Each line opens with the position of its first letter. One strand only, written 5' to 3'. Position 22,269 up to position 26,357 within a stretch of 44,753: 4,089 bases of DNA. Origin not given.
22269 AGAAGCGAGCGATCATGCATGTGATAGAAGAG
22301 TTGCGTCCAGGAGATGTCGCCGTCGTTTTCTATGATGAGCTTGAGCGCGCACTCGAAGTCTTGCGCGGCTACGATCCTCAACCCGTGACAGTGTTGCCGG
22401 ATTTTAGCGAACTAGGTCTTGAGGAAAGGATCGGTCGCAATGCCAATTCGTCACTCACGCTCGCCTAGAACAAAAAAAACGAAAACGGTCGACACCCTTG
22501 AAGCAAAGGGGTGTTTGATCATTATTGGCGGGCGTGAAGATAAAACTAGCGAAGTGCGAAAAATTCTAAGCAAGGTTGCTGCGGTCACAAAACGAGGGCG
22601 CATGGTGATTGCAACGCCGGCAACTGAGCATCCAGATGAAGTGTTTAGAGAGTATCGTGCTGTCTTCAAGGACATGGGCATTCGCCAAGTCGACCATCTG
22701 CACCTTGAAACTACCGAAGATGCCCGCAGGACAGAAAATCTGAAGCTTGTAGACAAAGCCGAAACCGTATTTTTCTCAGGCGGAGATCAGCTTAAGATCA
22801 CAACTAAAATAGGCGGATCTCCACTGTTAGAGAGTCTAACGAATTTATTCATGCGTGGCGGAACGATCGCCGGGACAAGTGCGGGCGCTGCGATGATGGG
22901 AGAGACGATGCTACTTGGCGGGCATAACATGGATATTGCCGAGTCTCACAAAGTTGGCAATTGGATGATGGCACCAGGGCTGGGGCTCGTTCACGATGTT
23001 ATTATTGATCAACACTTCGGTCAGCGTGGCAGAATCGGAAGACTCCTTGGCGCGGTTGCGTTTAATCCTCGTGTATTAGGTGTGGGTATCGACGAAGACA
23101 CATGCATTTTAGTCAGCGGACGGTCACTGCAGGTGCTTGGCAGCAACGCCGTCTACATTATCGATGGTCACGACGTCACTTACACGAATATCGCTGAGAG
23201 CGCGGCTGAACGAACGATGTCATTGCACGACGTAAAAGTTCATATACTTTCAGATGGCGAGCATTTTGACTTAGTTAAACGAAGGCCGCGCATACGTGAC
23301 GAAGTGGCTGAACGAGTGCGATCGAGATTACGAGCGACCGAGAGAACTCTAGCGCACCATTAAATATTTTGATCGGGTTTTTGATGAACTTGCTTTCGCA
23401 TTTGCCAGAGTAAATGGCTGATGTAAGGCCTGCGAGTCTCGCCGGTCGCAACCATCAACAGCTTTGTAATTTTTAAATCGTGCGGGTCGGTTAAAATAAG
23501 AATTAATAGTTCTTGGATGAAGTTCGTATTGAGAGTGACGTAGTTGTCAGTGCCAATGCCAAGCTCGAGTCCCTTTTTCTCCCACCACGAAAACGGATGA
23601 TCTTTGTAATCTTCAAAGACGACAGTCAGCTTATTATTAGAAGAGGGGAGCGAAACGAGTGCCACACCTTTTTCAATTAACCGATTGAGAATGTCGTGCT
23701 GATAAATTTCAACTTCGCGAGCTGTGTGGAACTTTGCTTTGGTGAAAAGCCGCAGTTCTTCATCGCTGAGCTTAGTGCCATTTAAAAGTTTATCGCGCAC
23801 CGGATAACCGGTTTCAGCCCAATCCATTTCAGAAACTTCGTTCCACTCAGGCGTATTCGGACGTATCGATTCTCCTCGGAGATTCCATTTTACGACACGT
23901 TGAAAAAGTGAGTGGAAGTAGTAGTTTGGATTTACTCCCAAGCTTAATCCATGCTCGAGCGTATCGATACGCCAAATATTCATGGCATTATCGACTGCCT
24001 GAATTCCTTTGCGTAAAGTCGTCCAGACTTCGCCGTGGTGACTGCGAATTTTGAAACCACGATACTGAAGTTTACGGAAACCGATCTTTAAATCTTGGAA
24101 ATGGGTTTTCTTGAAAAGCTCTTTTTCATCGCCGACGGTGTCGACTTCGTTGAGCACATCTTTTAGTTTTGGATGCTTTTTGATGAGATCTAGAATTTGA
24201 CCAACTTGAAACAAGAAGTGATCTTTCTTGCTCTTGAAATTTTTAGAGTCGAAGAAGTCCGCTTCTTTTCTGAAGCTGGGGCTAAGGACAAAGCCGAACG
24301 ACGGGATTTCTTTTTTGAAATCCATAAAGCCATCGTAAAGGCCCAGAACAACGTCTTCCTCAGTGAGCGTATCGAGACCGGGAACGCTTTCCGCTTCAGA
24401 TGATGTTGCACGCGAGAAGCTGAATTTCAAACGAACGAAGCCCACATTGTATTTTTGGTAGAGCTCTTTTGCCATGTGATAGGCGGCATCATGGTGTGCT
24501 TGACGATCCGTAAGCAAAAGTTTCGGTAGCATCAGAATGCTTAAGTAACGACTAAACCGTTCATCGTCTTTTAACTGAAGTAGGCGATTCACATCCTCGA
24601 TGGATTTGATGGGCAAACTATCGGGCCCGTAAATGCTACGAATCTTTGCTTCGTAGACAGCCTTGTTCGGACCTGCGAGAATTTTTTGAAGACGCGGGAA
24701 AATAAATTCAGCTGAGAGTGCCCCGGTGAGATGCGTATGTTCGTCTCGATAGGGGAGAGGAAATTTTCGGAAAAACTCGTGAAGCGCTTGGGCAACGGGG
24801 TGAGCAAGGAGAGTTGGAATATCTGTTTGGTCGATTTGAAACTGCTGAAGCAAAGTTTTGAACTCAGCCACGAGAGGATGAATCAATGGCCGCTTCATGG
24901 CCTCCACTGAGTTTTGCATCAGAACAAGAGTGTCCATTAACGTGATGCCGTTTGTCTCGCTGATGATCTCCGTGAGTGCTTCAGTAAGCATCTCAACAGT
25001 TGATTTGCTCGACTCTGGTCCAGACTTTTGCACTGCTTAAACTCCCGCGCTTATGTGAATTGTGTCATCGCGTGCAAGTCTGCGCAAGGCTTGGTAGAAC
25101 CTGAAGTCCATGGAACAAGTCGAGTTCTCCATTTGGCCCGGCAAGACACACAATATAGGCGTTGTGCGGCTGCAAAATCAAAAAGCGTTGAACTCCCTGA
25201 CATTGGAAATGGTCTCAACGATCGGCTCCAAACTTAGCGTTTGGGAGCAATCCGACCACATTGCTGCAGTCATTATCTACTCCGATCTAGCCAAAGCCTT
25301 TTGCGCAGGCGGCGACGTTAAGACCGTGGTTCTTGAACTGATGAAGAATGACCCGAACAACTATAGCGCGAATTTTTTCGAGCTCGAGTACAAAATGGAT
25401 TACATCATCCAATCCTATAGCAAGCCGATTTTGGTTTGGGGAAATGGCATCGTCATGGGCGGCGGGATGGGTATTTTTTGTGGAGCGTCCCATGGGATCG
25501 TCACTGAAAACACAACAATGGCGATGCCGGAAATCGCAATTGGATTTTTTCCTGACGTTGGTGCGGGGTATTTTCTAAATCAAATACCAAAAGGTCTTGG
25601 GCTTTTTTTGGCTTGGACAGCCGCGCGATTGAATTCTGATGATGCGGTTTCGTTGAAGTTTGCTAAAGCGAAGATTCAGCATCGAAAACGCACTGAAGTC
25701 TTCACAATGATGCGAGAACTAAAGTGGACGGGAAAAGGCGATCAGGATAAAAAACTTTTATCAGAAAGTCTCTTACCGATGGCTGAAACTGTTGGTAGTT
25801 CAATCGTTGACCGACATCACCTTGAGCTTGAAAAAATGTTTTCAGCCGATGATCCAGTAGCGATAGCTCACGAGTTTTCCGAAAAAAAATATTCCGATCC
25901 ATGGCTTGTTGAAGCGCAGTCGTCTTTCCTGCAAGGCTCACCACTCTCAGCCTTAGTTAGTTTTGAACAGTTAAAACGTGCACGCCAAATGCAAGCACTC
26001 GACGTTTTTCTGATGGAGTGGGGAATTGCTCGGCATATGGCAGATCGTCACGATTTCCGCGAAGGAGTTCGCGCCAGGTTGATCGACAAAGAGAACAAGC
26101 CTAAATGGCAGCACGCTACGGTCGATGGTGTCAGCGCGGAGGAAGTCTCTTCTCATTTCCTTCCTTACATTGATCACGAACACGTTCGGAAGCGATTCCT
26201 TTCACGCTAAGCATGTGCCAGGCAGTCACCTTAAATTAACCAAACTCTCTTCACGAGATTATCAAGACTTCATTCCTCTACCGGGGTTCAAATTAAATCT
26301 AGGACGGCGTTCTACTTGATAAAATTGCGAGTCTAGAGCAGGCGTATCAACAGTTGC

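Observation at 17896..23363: Cyanophycin operon led by a nucleotidyltransferase-BON fusion and a metallophosphoesterase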

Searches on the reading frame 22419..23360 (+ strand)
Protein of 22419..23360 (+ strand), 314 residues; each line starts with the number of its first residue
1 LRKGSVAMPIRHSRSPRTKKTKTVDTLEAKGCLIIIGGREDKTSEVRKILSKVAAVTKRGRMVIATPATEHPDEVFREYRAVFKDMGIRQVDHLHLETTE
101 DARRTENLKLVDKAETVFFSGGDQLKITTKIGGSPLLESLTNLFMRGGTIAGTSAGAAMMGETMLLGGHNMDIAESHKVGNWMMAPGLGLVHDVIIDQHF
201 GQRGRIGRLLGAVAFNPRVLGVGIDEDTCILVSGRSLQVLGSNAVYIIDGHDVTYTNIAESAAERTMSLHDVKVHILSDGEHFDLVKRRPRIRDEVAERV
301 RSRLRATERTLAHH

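Call 7: search_protein_families(library=pfam, proteins=[window:22419-23360:+], max_evalue=0.1)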
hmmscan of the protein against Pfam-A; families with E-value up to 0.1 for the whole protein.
window:22419-23360:+ (314 aa): 2 families
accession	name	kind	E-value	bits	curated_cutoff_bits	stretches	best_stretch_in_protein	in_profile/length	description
PF03575.23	Peptidase_S51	-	5.3e-19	69.2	23.9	1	33-239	1-205/206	Peptidase family S51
PF01965.30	DJ-1_PfpI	-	0.091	13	26.6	0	18-65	48-99/165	DJ-1/PfpI family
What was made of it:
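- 22440..23363 (+): cphB, cyanophycinase. It is 307 aa from ATG 22440, which gives a 29-nt overlap with cphA; the longest ORF starts at TTG 22419. Its stop overlaps the stop of the convergent deaminase-like gene (23360-25033, minus strand). Peptidase_S51 69 bits (call 7).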

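Call 8: search_protein_families(library=ncbifam, proteins=[window:22419-23360:+], max_evalue=0.01)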
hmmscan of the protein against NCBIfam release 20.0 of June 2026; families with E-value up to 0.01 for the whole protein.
window:22419-23360:+ (314 aa): 3 families
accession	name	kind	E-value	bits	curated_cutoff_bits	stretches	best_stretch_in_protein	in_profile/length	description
TIGR02069.1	cyanophycinase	equivalog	7.4e-77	258.2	126.6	1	33-283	1-250/250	cyanophycinase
NF003642.0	PRK05282.1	equivalog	1.5e-08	34.4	156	1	90-254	56-220/233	dipeptidase PepE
NF041068.1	DpdK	equivalog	0.0043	16.7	100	0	245-309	43-107/167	phospholipase D-like domain-containing protein DpdK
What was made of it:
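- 22440..23363 (+): TIGR02069 258 bits against a cut-off of 126.6 (call 8).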

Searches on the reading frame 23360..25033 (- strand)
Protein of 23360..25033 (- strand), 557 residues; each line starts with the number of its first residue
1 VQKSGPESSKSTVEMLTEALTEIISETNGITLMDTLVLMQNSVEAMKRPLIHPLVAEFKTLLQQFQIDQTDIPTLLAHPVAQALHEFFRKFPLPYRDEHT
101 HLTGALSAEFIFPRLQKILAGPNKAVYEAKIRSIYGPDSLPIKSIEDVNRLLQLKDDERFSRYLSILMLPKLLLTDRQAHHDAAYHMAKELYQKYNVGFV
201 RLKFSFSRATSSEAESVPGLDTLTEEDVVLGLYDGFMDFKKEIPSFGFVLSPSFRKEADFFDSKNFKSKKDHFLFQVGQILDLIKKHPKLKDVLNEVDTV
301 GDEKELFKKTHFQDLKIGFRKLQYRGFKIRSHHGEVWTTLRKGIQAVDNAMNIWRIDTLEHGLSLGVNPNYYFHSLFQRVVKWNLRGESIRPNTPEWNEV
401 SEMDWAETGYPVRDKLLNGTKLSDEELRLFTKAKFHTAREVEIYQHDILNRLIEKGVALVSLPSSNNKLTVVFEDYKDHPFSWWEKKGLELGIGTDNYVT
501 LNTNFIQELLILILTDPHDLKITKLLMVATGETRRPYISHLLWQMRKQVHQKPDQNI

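Call 8: search_protein_families(library=ncbifam, proteins=[window:23360-25033:-], max_evalue=0.01)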
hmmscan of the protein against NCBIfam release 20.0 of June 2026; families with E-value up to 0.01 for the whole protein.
window:23360-25033:- (557 aa): 6 families
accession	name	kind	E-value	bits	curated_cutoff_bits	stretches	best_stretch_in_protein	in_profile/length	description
TIGR01430.1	aden_deam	equivalog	3.1e-09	36.3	216.55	0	444-504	220-279/323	adenosine deaminase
NF006848.0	PRK09358.1-3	equivalog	1.4e-07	31.1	426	1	443-508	219-283/325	adenosine deaminase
NF006847.0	PRK09358.1-2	equivalog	9.3e-05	21.4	412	1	448-528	253-330/364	adenosine deaminase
NF006856.0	PRK09358.3-3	equivalog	0.00021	20.5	510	0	447-512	228-292/316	adenosine deaminase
NF006850.0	PRK09358.1-6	equivalog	0.0013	17.7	419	0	445-497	225-276/334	adenosine deaminase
NF006846.0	PRK09358.1-1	equivalog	0.0042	16.2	459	0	445-508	228-290/333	adenosine deaminase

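Call 52: search_protein_families(library=pfam, proteins=[window:23360-25033:-], max_evalue=0.01)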
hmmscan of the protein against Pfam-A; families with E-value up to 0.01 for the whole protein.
window:23360-25033:- (557 aa): 1 family
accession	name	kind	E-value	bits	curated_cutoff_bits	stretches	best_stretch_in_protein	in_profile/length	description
PF00962.28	A_deaminase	-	2.4e-11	43.7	27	2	139-364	28-221/330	Adenosine deaminase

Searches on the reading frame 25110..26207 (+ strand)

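Call 8: search_protein_families(library=ncbifam, proteins=[window:25110-26207:+], max_evalue=0.01)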
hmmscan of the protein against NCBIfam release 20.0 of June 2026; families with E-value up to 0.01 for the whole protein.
window:25110-26207:+ (366 aa): 62 families (the best 25 are shown)
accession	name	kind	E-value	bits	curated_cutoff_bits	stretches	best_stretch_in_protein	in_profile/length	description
NF004127.0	PRK05617.1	subfamily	2.5e-97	326.3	274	1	12-358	15-353/356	3-hydroxyisobutyryl-CoA hydrolase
NF058611.1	NlCAhytisonDspII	equivalog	5.4e-85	285.7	600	1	12-358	12-362/367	enoyl-CoA hydratase/isomerase DspII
NF005804.0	PRK07659.1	equivalog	3.6e-16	59.4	311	1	13-203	13-198/260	enoyl-CoA hydratase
NF004781.0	PRK06127.1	subfamily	9.6e-16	58.2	291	1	11-189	16-192/269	enoyl-CoA hydratase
NF004475.0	PRK05809.1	subfamily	5e-15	55.7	394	1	12-184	10-178/260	short-chain-enoyl-CoA hydratase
NF051848.1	EnCoAHydtEchA19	equivalog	7.5e-15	55.2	400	1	14-179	8-171/258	enoyl-CoA hydratase EchA19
NF004634.0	PRK05980.1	equivalog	8.3e-15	54.9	375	1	13-157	10-153/263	crotonase/enoyl-CoA hydratase family protein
NF005699.0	PRK07509.1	equivalog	1.2e-14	54.6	249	1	14-186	12-186/267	crotonase/enoyl-CoA hydratase family protein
NF005073.0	PRK06495.1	subfamily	3.4e-14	52.8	296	1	15-162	13-153/257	enoyl-CoA hydratase/isomerase family protein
NF046063.1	oxepin_alt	equivalog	2.9e-13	49.9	300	1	15-176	9-168/254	oxepin-CoA hydrolase, alternative type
NF004517.0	PRK05862.1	equivalog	4.2e-13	49.4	396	1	12-176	10-167/257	enoyl-CoA hydratase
NF008506.0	PRK11423.1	equivalog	5e-13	49.1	257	1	14-183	12-176/261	methylmalonyl-CoA decarboxylase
NF005802.0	PRK07657.1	equivalog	7.6e-13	48.6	363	1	12-190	10-184/260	enoyl-CoA hydratase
NF004795.0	PRK06143.1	subfamily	4.1e-12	46.2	283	1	13-260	16-257/260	enoyl-CoA hydratase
NF006566.0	PRK09076.1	subfamily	4.8e-12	46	286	1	13-181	12-175/260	enoyl-CoA hydratase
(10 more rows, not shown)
